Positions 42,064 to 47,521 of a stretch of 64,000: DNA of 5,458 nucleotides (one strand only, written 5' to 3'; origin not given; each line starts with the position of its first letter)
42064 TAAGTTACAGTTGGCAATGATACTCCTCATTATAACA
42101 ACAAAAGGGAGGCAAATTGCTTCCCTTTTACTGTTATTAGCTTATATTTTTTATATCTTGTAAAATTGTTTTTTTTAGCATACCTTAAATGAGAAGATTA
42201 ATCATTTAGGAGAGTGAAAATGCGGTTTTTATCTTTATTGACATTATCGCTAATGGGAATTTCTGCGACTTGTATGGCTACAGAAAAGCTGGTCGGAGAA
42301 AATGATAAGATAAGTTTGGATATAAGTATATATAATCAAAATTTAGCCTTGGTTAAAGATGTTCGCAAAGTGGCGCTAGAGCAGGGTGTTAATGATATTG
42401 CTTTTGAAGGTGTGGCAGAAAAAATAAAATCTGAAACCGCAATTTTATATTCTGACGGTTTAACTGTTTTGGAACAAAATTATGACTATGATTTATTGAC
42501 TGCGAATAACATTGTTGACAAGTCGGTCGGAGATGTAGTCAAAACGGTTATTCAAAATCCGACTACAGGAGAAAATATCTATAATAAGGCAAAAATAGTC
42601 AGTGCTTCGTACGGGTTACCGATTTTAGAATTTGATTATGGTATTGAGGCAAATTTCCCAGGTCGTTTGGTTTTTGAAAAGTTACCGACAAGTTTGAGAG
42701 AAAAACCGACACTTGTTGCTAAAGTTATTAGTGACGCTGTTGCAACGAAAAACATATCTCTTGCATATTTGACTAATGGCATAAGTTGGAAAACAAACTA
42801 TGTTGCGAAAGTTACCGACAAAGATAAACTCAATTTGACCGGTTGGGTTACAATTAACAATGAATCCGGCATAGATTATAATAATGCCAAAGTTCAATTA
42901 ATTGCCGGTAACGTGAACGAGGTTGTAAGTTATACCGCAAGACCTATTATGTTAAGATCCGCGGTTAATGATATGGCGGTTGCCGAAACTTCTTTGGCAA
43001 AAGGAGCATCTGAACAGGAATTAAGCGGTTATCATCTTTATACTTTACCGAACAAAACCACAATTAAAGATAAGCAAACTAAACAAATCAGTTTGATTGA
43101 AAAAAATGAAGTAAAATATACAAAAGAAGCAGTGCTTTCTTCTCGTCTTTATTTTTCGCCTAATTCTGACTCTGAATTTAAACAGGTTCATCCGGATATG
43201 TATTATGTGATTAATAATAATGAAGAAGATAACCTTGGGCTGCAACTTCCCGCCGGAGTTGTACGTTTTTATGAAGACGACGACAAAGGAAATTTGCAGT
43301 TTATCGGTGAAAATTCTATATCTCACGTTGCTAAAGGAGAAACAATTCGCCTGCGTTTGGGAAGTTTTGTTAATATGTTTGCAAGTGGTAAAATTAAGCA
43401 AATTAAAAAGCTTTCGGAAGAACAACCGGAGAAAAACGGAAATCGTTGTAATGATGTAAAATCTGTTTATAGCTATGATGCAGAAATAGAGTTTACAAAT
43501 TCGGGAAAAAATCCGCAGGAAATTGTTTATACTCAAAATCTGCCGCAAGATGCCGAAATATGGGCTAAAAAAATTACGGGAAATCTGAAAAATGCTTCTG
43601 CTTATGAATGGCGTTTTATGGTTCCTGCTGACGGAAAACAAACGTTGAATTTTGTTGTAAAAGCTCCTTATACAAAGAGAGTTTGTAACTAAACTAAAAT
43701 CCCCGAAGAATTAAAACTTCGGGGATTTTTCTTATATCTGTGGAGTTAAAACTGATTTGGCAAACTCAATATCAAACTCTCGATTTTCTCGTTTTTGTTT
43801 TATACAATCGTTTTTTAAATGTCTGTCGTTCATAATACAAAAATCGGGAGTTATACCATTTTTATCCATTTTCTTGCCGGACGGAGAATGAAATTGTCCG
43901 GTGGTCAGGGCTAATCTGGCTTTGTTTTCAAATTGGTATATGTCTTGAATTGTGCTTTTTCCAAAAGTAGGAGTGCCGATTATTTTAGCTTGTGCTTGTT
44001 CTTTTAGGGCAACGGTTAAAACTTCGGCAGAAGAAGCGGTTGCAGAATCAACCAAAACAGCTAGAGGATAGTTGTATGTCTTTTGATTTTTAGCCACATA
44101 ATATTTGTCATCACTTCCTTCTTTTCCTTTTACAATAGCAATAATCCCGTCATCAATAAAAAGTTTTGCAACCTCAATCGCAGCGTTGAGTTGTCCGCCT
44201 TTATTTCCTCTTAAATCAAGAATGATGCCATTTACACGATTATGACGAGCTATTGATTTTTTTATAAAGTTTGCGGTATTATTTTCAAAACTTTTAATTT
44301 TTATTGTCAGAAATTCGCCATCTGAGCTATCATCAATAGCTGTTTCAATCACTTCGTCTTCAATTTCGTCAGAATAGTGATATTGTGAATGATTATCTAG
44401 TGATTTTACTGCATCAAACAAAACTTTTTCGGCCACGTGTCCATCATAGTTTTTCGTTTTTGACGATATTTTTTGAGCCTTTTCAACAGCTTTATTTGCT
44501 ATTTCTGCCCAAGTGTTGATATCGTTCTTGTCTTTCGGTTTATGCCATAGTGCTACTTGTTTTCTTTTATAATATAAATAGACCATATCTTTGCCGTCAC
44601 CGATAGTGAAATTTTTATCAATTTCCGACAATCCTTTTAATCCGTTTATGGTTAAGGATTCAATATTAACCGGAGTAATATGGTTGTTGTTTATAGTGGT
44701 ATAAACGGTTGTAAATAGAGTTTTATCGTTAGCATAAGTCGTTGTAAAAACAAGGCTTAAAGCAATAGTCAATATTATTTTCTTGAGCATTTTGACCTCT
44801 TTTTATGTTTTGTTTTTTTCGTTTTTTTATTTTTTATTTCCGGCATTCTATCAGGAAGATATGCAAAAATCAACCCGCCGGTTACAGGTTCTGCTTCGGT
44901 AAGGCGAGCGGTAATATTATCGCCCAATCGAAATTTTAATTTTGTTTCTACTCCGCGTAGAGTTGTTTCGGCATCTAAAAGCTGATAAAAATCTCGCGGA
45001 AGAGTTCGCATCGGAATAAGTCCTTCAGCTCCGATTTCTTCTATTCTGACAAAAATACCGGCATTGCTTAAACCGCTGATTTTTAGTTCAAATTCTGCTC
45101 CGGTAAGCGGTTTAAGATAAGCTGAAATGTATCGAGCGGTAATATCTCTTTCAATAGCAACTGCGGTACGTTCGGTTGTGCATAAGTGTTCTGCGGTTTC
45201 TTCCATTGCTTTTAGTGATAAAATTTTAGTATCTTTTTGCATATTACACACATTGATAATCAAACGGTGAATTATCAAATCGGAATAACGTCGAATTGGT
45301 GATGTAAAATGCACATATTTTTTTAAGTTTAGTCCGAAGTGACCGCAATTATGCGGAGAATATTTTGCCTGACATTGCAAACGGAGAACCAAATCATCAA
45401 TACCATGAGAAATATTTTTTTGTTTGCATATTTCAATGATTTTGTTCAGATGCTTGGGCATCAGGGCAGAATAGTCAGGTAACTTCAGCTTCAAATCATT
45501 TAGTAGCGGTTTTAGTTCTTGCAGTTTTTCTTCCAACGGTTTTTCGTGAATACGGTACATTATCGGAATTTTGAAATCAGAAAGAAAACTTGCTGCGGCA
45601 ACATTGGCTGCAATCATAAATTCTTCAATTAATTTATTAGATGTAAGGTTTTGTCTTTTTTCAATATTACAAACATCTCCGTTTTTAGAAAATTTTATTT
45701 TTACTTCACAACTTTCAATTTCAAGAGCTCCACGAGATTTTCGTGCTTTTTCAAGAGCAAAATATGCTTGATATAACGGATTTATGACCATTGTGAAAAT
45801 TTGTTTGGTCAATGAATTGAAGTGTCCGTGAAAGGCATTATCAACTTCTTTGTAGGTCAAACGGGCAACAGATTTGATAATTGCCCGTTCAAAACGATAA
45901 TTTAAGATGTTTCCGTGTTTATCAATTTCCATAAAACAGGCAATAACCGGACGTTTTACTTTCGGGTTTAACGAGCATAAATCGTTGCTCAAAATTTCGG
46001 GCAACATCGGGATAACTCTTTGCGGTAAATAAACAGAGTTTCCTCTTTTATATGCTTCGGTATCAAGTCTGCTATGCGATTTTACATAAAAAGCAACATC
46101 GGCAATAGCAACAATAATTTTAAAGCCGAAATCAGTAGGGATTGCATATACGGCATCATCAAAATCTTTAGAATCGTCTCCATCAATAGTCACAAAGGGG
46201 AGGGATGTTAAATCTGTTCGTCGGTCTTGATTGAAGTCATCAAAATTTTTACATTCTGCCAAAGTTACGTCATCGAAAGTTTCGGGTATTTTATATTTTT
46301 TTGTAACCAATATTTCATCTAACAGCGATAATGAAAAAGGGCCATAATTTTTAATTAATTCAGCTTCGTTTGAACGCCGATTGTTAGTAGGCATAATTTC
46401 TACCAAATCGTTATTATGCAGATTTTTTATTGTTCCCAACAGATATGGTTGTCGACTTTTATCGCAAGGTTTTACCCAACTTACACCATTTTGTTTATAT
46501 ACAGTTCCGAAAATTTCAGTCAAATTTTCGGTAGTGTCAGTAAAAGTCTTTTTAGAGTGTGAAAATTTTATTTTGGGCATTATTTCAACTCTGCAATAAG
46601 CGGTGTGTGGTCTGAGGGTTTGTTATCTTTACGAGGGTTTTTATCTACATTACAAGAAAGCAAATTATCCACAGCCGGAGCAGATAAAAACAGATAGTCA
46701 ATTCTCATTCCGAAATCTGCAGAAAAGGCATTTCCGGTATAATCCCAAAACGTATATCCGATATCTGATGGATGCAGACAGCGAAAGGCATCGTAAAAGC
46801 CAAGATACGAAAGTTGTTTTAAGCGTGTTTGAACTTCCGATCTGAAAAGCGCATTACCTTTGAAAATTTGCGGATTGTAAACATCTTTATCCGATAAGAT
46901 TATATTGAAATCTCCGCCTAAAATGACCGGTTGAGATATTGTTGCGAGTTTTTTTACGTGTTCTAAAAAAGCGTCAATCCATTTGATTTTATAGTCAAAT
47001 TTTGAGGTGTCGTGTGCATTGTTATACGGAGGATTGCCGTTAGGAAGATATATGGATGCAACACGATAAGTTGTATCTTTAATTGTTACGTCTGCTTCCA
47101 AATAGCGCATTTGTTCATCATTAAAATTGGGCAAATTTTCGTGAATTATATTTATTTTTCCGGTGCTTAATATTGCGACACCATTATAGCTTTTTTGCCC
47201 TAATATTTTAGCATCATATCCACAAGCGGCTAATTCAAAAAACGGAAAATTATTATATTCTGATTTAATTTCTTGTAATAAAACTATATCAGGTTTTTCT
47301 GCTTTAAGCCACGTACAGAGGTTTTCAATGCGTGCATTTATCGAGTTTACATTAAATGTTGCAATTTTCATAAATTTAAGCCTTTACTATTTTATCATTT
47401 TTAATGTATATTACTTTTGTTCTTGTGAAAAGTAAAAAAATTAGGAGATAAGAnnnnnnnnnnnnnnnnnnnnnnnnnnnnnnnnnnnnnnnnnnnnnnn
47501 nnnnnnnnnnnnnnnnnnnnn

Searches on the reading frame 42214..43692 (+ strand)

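Call 31: search_protein_families(library=pfam, proteins=[window:42214-43692:+], max_evalue=0.00001)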
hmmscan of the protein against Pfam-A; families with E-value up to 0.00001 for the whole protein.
window:42214-43692:+ (492 aa): 1 family
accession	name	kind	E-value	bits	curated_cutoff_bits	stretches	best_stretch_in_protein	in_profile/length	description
PF13598.12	DUF4139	-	1.8e-10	41.3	31.8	1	182-486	2-203/205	Domain of unknown function (DUF4139)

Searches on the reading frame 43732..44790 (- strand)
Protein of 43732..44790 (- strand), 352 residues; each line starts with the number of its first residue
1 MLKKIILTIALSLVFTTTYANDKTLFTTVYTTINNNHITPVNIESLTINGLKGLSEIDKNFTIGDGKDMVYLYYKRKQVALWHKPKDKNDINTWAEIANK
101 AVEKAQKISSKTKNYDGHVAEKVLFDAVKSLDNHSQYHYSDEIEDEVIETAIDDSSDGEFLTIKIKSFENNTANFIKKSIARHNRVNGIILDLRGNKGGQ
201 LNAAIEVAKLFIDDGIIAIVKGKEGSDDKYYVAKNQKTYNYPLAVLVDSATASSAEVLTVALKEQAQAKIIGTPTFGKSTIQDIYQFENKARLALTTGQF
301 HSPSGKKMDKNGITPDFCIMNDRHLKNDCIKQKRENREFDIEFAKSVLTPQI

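Call 31: search_protein_families(library=pfam, proteins=[window:43732-44790:-], max_evalue=0.00001)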
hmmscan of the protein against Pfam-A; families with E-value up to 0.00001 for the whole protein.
window:43732-44790:- (352 aa): 1 family
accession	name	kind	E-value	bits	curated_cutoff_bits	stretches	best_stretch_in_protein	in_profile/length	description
PF03572.23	Peptidase_S41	-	3.4e-43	147.5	24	1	162-317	4-163/165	Peptidase family S41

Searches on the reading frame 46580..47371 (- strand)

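Call 31: search_protein_families(library=pfam, proteins=[window:46580-47371:-], max_evalue=0.00001)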
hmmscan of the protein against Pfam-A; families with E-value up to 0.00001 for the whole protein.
window:46580-47371:- (263 aa): 1 family
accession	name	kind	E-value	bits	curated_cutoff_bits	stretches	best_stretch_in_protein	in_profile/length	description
PF03372.29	Exo_endo_phos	-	5.9e-30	105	24.5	1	4-255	1-225/225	Endonuclease/Exonuclease/phosphatase family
